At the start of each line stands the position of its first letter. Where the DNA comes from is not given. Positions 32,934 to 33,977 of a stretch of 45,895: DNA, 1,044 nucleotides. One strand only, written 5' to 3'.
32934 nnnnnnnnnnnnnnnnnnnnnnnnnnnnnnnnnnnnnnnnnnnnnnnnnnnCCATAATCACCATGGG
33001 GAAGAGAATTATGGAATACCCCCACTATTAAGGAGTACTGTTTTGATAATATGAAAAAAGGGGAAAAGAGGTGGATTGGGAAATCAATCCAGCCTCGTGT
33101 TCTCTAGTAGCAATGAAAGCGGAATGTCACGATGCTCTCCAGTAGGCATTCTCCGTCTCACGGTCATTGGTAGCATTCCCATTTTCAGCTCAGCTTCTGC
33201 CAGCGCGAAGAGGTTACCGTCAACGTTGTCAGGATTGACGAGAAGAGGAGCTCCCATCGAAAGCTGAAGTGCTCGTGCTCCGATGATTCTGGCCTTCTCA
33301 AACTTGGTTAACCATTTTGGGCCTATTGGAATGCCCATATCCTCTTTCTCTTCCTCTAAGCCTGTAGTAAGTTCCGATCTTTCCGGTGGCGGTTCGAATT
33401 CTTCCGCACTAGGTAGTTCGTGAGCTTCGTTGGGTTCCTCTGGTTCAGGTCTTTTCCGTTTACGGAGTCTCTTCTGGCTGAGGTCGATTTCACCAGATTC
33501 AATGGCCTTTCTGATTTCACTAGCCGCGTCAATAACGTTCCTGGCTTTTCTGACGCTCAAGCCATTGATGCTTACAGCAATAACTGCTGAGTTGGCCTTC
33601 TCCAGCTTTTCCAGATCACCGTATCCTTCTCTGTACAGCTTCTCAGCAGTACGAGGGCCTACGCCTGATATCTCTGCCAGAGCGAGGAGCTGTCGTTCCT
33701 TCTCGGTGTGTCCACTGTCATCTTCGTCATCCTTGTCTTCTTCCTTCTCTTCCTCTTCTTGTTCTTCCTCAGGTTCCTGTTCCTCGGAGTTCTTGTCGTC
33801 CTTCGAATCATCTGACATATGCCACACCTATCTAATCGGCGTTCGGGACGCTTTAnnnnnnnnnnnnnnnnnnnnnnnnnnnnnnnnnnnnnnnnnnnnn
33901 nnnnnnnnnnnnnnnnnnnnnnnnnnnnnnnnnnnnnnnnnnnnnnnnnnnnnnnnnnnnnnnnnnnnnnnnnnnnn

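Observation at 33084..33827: RpoK (Rpb6 homolog) carrying a eukaryote-like acidic N-terminal tail plus an HhH motif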

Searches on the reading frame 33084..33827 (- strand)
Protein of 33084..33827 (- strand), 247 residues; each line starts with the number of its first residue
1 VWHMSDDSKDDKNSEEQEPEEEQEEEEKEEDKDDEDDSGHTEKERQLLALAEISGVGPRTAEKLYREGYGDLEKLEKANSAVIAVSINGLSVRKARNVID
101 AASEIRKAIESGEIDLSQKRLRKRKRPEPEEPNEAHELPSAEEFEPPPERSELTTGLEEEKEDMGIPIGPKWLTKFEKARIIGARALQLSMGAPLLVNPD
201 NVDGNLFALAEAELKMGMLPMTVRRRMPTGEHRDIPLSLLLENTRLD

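Call 3: search_protein_families(library=pfam, proteins=[window:33084-33827:-], max_evalue=1)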
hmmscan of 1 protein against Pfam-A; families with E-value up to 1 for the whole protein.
window:33084-33827:- (247 aa): 8 families
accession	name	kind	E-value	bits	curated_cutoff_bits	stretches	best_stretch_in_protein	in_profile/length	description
PF14520.12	HHH_5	-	3.3e-09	37.5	27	1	49-103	3-56/57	Helix-hairpin-helix domain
PF10391.15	DNA_pol_lambd_f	-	9.3e-07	29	29.8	1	50-78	3-31/51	Fingers domain of DNA polymerase lambda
PF01192.27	RNA_pol_Rpb6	-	6.9e-06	26.4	26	1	170-200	4-37/53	RNA polymerase Rpb6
PF11731.14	Cdd1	-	0.026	15.1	25.5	1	44-82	2-40/86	Pathogenicity locus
PF05334.18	DUF719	-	0.04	14.5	22.4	1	12-99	51-136/182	Protein of unknown function (DUF719)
PF12826.13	HHH_2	-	0.12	13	27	1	53-83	8-37/64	Helix-hairpin-helix motif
PF25453.1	DUF7898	-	0.13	13.2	27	1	46-99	2-55/80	Domain of unknown function (DUF7898)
PF06284.16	Cytomega_UL84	-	0.42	9.5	25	1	8-54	149-195/586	Cytomegalovirus UL84 protein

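Call 4: search_protein_families(library=ncbifam, proteins=[window:33084-33827:-], max_evalue=1)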
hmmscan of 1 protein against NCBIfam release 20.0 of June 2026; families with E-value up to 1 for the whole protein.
window:33084-33827:- (247 aa): 15 families
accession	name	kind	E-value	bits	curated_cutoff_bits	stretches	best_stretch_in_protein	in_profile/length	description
NF002207.0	PRK01099.1-2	equivalog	3.3e-27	94.6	71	1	160-246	9-97/100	DNA-directed RNA polymerase subunit K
NF002208.0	PRK01099.1-3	equivalog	2e-18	66.3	57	1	173-226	6-58/60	DNA-directed RNA polymerase subunit K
NF002209.0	PRK01099.1-4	equivalog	9.5e-18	64.1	93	1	173-231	19-78/87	DNA-directed RNA polymerase subunit K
NF002206.0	PRK01099.1-1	equivalog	9.8e-13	48.1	72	1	173-226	3-54/57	DNA-directed RNA polymerase subunit K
TIGR02236.1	recomb_radA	equivalog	1.2e-07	31.4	361.15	1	50-112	2-65/311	DNA repair and recombination protein RadA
NF003301.0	PRK04301.1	equivalog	6e-06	25.6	259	1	48-110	5-68/316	DNA repair and recombination protein RadA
NF002654.0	PRK02362.1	equivalog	3.3e-05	22.4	887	1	44-119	648-720/739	ATP-dependent DNA helicase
NF009401.0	PRK12766.1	equivalog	0.0082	15.8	239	1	44-84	6-46/238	50S ribosomal protein L32e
NF001824.0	PRK00558.1-5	equivalog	0.019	13.4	451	1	46-104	590-646/652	excinuclease ABC subunit UvrC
NF010337.0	PRK13766.1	equivalog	0.021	12.9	610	1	22-99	698-772/781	Hef nuclease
TIGR00426.1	TIGR00426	subfamily_domain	0.049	13.7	53.1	1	51-77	19-48/69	competence protein ComEA helix-hairpin-helix repeat region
NF052384.1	Lys_5_6_mutase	equivalog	0.092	11.3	600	1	182-232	324-374/511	lysine 5,6-aminomutase subunit alpha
NF002492.0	PRK01810.1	equivalog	0.16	10.6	399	1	49-101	185-239/412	DNA polymerase IV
TIGR00084.2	ruvA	equivalog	0.22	11.1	85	1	48-81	110-143/202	Holliday junction branch migration protein RuvA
TIGR02830.1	spore_III_AG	equivalog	0.55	9.6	147.7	1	8-57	27-77/186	stage III sporulation protein AG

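Call 6: find_homologous_proteins(query=window:33084-33827:-, max_evalue=0.001)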
Query window:33084-33827:- (247 aa): 489 proteins with E <= 0.001 among 2478 candidates; the best 120 are listed.
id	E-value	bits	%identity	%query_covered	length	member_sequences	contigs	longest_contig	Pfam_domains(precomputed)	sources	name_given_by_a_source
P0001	5.2e-144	496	98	99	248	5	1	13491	PF10391.16,PF14520.13,PF01192.28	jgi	-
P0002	1.5e-128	446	88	85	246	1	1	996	PF10391.16,PF14520.13,PF01192.28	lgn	-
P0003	8.4e-128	443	83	99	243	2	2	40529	PF10391.16,PF14520.13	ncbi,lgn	ncbi:MAG: DNA-directed RNA polymerase subunit K [Candidatus Thorarchaeota archaeon]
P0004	4.5e-123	428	83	99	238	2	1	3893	PF10391.16,PF14520.13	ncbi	ncbi:MAG: DNA-directed RNA polymerase subunit K [Candidatus Thorarchaeota archaeon]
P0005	4.9e-70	254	49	80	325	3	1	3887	PF10391.16,PF14520.13,PF11731.15,PF02961.23,PF14229.13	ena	-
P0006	8.2e-66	240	48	76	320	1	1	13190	PF12826.14,PF10391.16,PF14520.13,PF25453.2,PF21999.3,PF11731.15,PF14229.13,PF00633.30,PF01192.28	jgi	-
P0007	2.7e-64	235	58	80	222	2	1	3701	PF10391.16,PF14520.13,PF00633.30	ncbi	ncbi:MAG: DNA-directed RNA polymerase subunit K [Candidatus Thorarchaeota archaeon]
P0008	4.8e-62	228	54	88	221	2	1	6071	PF14520.13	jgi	jgi:DNA-directed RNA polymerase subunit K/omega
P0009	1.1e-61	227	50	97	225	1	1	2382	PF14520.13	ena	-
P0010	1.2e-61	227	56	80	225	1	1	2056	PF14520.13,PF01192.28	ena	-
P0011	2.2e-61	226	55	80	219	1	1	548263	PF10391.16,PF14520.13,PF01192.28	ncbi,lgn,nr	ncbi:MAG: DNA-directed RNA polymerase subunit K [Candidatus Thorarchaeota archaeon]|nr:MAG: DNA-dire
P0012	2.5e-61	226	55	80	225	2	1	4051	PF10391.16,PF14520.13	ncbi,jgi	ncbi:MAG: DNA-directed RNA polymerase subunit K [Candidatus Thorarchaeota archaeon]|jgi:DNA-directed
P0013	3.9e-61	225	55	80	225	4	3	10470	PF10391.16,PF14520.13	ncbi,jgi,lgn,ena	-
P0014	6.8e-61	224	56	80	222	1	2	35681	PF10391.16,PF14520.13,PF00633.30,PF01192.28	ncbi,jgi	ncbi:MAG: DNA-directed RNA polymerase subunit K [Candidatus Thorarchaeota archaeon]|jgi:DNA-directed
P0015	1.2e-60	223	48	99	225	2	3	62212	PF10391.16,PF14520.13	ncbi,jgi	ncbi:MAG: DNA-directed RNA polymerase subunit K [Candidatus Thorarchaeota archaeon]|jgi:DNA-directed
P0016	1.2e-60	223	55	88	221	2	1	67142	PF10391.16,PF14520.13,PF01192.28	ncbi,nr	ncbi:DNA-directed RNA polymerase subunit K [Candidatus Thorarchaeota archaeon]|nr:MAG: DNA-directed 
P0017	1.6e-60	223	57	80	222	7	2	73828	PF10391.16,PF14520.13,PF11731.15,PF00633.30,PF01192.28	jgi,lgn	-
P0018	1.7e-60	223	57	80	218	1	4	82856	PF10391.16,PF14520.13,PF00633.30,PF01192.28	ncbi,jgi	ncbi:MAG: DNA-directed RNA polymerase subunit K [Candidatus Thorarchaeota archaeon]|jgi:DNA-directed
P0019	1.7e-60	223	56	80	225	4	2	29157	PF10391.16,PF14520.13,PF01192.28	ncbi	ncbi:MAG: DNA-directed RNA polymerase subunit K [Promethearchaeota archaeon]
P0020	1.7e-60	223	51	87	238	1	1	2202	PF10391.16,PF14520.13,PF00633.30,PF01192.28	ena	-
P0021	1.7e-60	223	49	99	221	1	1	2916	PF10391.16,PF14520.13,PF11731.15,PF01192.28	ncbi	ncbi:MAG: DNA-directed RNA polymerase subunit K [Candidatus Hodarchaeota archaeon]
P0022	1.8e-60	223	51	96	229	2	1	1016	PF10391.16,PF14520.13,PF01192.28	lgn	-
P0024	2.2e-60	222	54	80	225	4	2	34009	PF10391.16,PF14520.13,PF01192.28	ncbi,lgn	-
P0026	2.8e-60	222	50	97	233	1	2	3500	PF10391.16,PF14520.13,PF11731.15,PF00633.30,PF01192.28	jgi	jgi:DNA-directed RNA polymerase subunit K/omega/predicted flap endonuclease-1-like 5' DNA nuclease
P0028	3.9e-60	222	58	80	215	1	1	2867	PF10391.16,PF14520.13,PF11731.15,PF00633.30,PF01192.28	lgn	-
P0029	4.2e-60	222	55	88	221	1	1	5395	PF10391.16,PF14520.13,PF01192.28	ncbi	-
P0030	5.4e-60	221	48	99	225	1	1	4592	PF10391.16,PF14520.13,PF01192.28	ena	-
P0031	5.4e-60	221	54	80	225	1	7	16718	PF10391.16,PF14520.13,PF01192.28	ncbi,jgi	ncbi:MAG: DNA-directed RNA polymerase subunit K [Candidatus Thorarchaeota archaeon]|jgi:DNA-directed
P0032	5.5e-60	221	48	99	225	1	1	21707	PF10391.16,PF14520.13,PF01192.28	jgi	jgi:DNA-directed RNA polymerase subunit K/omega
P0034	6.9e-60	221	55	80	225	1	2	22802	PF10391.16,PF14520.13,PF01192.28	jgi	jgi:DNA-directed RNA polymerase subunit K/omega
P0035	7.3e-60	221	53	85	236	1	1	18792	PF10391.16,PF14520.13,PF01192.28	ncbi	-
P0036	7.8e-60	221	54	80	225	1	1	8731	PF14520.13,PF01192.28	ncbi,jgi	ncbi:MAG: DNA-directed RNA polymerase subunit K [Candidatus Thorarchaeota archaeon]|jgi:DNA-directed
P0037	1.3e-59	220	55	80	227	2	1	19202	PF14520.13,PF01192.28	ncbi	-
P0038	1.6e-59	220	50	97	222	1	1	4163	PF10391.16,PF14520.13,PF00633.30,PF01192.28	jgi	jgi:DNA-directed RNA polymerase subunit K/omega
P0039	1.7e-59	220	54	92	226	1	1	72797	PF10391.16,PF14520.13,PF01192.28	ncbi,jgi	-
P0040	2.2e-59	219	51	91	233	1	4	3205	PF10391.16,PF14520.13,PF01192.28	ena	-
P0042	5.1e-59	218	54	92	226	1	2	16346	PF10391.16,PF14520.13,PF01192.28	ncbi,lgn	-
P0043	5.1e-59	218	52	91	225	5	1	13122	PF10391.16,PF14520.13,PF00633.30,PF01192.28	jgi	jgi:DNA-directed RNA polymerase subunit K/omega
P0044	6.4e-59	218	49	99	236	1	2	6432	PF10391.16,PF14520.13,PF00633.30,PF01192.28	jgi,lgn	jgi:DNA-directed RNA polymerase subunit K/omega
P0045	7.8e-59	217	53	88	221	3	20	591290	PF10391.16,PF14520.13,PF01192.28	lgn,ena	-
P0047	1.3e-58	217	52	89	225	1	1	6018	PF10391.16,PF14520.13,PF00633.30,PF01192.28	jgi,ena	-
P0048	1.4e-58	217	53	92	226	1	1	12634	PF10391.16,PF14520.13,PF01192.28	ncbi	-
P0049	1.5e-58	216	50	88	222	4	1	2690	PF10391.16,PF14520.13,PF00633.30,PF01192.28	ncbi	-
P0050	1.6e-58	216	58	80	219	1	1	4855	PF10391.16,PF14520.13,PF01192.28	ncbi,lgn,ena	-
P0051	1.6e-58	216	50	91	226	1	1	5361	PF14520.13,PF01192.28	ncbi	-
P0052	2.0e-58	216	51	89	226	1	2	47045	PF14520.13,PF01192.28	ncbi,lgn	ncbi:MAG: DNA-directed RNA polymerase subunit K [Candidatus Thorarchaeota archaeon]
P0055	2.8e-58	216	50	97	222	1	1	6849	PF10391.16,PF14520.13,PF00633.30,PF01192.28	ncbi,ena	-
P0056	2.9e-58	216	56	80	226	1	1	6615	PF10391.16,PF14520.13,PF01192.28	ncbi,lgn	ncbi:MAG: DNA-directed RNA polymerase subunit K [Candidatus Thorarchaeota archaeon]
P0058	3.3e-58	215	56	80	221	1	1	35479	PF10391.16,PF14520.13,PF01192.28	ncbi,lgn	-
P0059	3.8e-58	215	53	81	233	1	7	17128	PF10391.16,PF14520.13,PF01192.28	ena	-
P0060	4.0e-58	215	50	89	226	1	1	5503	PF14520.13,PF01192.28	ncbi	ncbi:MAG: DNA-directed RNA polymerase subunit K [Candidatus Thorarchaeota archaeon]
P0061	4.5e-58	215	49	99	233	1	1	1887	PF10391.16,PF14520.13,PF01192.28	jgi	-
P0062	5.2e-58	215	53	80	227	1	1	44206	PF14520.13,PF01192.28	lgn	-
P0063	5.2e-58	215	52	86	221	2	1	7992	PF10391.16,PF14520.13,PF01192.28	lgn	-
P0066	6.4e-58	214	56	81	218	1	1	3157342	PF10391.16,PF14520.13,PF01192.28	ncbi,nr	ncbi:MAG: DNA-directed RNA polymerase subunit K [Candidatus Thorarchaeota archaeon]|nr:MAG: DNA-dire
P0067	6.9e-58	214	52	91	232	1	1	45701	PF10391.16,PF14520.13,PF01192.28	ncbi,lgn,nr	ncbi:MAG: DNA-directed RNA polymerase subunit K [Candidatus Thorarchaeota archaeon]|nr:DNA-directed 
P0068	7.3e-58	214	54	80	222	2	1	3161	PF14520.13,PF01192.28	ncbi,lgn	ncbi:MAG: DNA-directed RNA polymerase subunit K [Candidatus Thorarchaeota archaeon]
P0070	8.5e-58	214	55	80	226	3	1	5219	PF14520.13,PF01192.28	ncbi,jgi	ncbi:MAG: DNA-directed RNA polymerase subunit K [Candidatus Thorarchaeota archaeon]|jgi:DNA-directed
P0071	9.4e-58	214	52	80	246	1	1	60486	PF14520.13,PF01192.28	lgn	-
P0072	1.2e-57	214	48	97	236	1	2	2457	PF10391.16,PF14520.13,PF00633.30,PF01192.28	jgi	jgi:DNA-directed RNA polymerase subunit K/omega/predicted flap endonuclease-1-like 5' DNA nuclease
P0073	1.3e-57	213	48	90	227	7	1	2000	PF10391.16,PF14520.13,PF01192.28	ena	-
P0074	1.4e-57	213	50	88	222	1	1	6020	PF10391.16,PF14520.13,PF00633.30,PF01192.28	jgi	jgi:DNA-directed RNA polymerase subunit K/omega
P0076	1.7e-57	213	52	89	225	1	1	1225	PF10391.16,PF14520.13,PF00633.30,PF01192.28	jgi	jgi:DNA-directed RNA polymerase subunit K/omega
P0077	1.9e-57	213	52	90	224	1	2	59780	PF10391.16,PF14520.13,PF00633.30,PF01192.28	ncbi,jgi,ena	ncbi:MAG: DNA-directed RNA polymerase subunit K [Candidatus Thorarchaeota archaeon SMTZ1-45]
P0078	2.0e-57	213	49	97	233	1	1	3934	PF10391.16,PF14520.13,PF00633.30,PF01192.28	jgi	-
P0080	2.6e-57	212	50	89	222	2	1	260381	PF10391.16,PF14520.13,PF01367.26,PF00633.30,PF01192.28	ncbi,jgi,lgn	-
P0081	2.7e-57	212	53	81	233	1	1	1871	PF10391.16,PF14520.13,PF01192.28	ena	-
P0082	3.5e-57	212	50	88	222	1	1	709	PF10391.16,PF14520.13,PF01192.28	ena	-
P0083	3.8e-57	212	52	88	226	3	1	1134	PF10391.16,PF14520.13,PF00633.30,PF01192.28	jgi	jgi:DNA-directed RNA polymerase subunit K/omega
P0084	3.9e-57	212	55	82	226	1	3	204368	PF10391.16,PF14520.13,PF00633.30,PF01192.28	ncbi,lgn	ncbi:MAG: DNA-directed RNA polymerase subunit K [Candidatus Thorarchaeota archaeon]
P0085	4.2e-57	212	51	87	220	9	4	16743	PF10391.16,PF14520.13,PF01192.28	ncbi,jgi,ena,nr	ncbi:MAG: DNA-directed RNA polymerase subunit K [Candidatus Thorarchaeota archaeon]|nr:MAG: DNA-dire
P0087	4.5e-57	212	51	80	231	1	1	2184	PF14520.13,PF01192.28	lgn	-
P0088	4.8e-57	212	54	91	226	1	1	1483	PF10391.16,PF14520.13,PF01192.28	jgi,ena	-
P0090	6.3e-57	211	56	80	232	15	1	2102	PF10391.16,PF14520.13,PF00633.30,PF01192.28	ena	-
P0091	6.3e-57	211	56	80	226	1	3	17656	PF10391.16,PF14520.13,PF01192.28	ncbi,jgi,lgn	-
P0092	6.6e-57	211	53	91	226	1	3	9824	PF10391.16,PF14520.13,PF01192.28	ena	-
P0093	6.9e-57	211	57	80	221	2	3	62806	PF10391.16,PF14520.13,PF01192.28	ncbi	ncbi:MAG: DNA-directed RNA polymerase subunit K [Candidatus Thorarchaeota archaeon]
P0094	7.2e-57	211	50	87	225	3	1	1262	PF10391.16,PF14520.13,PF01192.28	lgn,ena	-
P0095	9.5e-57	211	53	81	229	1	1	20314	PF10391.16,PF14520.13,PF00633.30,PF01192.28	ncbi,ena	ncbi:MAG: DNA-directed RNA polymerase subunit K [Candidatus Thorarchaeota archaeon]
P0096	9.5e-57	211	53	91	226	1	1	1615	PF10391.16,PF14520.13,PF01192.28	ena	-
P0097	1.2e-56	210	50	86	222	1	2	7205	PF10391.16,PF14520.13,PF00633.30,PF01192.28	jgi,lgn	-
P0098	1.2e-56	210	52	90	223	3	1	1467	PF10391.16,PF14520.13,PF00633.30,PF01192.28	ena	-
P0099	1.3e-56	210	53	91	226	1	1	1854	PF10391.16,PF14520.13,PF01192.28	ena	-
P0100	1.3e-56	210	53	91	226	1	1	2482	PF10391.16,PF14520.13,PF01192.28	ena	-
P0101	1.4e-56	210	55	80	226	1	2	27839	PF14520.13,PF01192.28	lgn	-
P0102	1.4e-56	210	52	80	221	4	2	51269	PF10391.16,PF14520.13,PF01192.28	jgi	jgi:DNA-directed RNA polymerase subunit K/omega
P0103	1.4e-56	210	52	91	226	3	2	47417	PF10391.16,PF14520.13,PF00633.30,PF01192.28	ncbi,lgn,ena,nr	ncbi:MAG: DNA-directed RNA polymerase subunit K [Candidatus Thorarchaeota archaeon]|nr:DNA-directed 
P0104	1.6e-56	210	52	93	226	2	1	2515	PF10391.16,PF14520.13,PF00633.30,PF01192.28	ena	-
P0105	1.6e-56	210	55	80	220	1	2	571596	PF10391.16,PF14520.13,PF11731.15,PF01192.28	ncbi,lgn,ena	-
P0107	1.7e-56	210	53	91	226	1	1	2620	PF10391.16,PF14520.13,PF01192.28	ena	-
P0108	1.8e-56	210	53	81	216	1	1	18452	PF10391.16,PF14520.13,PF00633.30,PF01192.28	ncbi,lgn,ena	-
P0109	1.9e-56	210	57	80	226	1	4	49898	PF10391.16,PF14520.13,PF00633.30,PF01192.28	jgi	jgi:DNA-directed RNA polymerase subunit K/omega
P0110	2.0e-56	210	55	83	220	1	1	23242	PF10391.16,PF14520.13,PF01192.28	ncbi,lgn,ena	-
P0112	2.1e-56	209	53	91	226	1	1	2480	PF10391.16,PF14520.13,PF01192.28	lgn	-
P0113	2.5e-56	209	46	89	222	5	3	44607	PF10391.16,PF14520.13,PF01192.28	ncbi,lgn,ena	-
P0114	2.5e-56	209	53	91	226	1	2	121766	PF10391.16,PF14520.13,PF01192.28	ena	-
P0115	2.5e-56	209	54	80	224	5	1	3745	PF14520.13,PF01192.28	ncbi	-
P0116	2.6e-56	209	48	89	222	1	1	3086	PF10391.16,PF14520.13,PF01192.28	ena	-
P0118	3.1e-56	209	53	80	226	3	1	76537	PF14520.13,PF01192.28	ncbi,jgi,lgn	-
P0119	3.2e-56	209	53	91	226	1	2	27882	PF10391.16,PF14520.13,PF01192.28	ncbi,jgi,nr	ncbi:MAG: DNA-directed RNA polymerase subunit K [Candidatus Thorarchaeota archaeon]|jgi:DNA-directed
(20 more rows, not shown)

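Call 18: find_related_loci(query=A1, collection=genome_contigs, flank=6000)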
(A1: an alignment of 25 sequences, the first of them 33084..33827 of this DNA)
Query A1 (247 aa) in genome_contigs; peptide patterns used: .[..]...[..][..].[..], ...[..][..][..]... (x = any residue, [..] = any of these).
600 stretches matched a pattern (row limit reached: there are more); 69 encode a relative of the query (tblastn E <= 1e-3); 68 distinct loci.
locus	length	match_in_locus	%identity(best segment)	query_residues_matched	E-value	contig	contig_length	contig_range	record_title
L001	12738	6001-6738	82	1-247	7e-126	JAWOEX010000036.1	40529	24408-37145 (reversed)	MAG: Candidatus Thorarchaeota archaeon isolate BLK6-1.bin.124 k191_644888, whole genome shotgun sequence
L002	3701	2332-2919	58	50-245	3e-66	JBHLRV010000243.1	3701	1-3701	MAG: Candidatus Thorarchaeota archaeon isolate TM2M.101 TM2M.101@87154, whole genome shotgun sequence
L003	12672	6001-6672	54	21-247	2e-65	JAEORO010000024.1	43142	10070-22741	MAG: Candidatus Thorarchaeota archaeon isolate MP5_2600 k127_3276214, whole genome shotgun sequence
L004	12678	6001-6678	52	14-247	3e-65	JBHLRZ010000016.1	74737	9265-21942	MAG: Candidatus Thorarchaeota archaeon isolate TM2M.152 TM2M.152@482, whole genome shotgun sequence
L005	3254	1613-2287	48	4-247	3e-65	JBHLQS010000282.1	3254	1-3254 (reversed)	MAG: Candidatus Thorarchaeota archaeon isolate QM1B.10 QM1B.10@186427, whole genome shotgun sequence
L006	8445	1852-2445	55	50-247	2e-64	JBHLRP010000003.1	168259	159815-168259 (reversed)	MAG: Candidatus Thorarchaeota archaeon isolate TM1S.110 TM1S.110@44, whole genome shotgun sequence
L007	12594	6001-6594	56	50-247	9e-64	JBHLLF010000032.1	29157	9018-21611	MAG: Candidatus Hermodarchaeota archaeon isolate DZ1M.409 DZ1M.409@5119, whole genome shotgun sequence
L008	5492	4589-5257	52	23-247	1e-63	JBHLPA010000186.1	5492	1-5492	MAG: Promethearchaeota archaeon isolate DZ3S.355 DZ3S.355@64156, whole genome shotgun sequence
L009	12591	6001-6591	57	50-247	2e-63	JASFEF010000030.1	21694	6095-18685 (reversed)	MAG: Candidatus Thorarchaeota archaeon isolate D0606M12metaG_Bin_135 D0606M12metaG_FD_scaffold_351_c1, whole genome shot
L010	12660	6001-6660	51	22-247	1e-63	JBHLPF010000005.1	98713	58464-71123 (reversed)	MAG: Promethearchaeota archaeon isolate DZ3S.43 DZ3S.43@349, whole genome shotgun sequence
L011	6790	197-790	55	50-247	3e-63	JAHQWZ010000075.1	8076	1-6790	MAG: Candidatus Thorarchaeota archaeon isolate WORH6 WOR136_NODE_940_length_8076_cov_1.89686_ID_1879, whole genome shotg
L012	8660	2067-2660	54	50-247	4e-63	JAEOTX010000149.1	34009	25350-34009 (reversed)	MAG: Candidatus Thorarchaeota archaeon isolate YT5_051 k127_22167593, whole genome shotgun sequence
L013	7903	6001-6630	53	37-247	7e-63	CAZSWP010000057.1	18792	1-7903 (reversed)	MAG TPA_asm: uncultured archaeon isolate SRP141376_co1_380 genome assembly, contig: NODE_6148_length_18792_cov_4.568181,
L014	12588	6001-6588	55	50-247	1e-62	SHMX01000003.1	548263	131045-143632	MAG: Candidatus Thorarchaeota archaeon isolate BC 1189500003, whole genome shotgun sequence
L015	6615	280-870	56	50-247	1e-62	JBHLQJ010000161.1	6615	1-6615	MAG: Candidatus Thorarchaeota archaeon isolate LCG1B.521 LCG1B.521@83222, whole genome shotgun sequence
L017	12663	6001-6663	51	19-247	2e-62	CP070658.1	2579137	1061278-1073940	MAG: Candidatus Thorarchaeota archaeon isolate bin8 chromosome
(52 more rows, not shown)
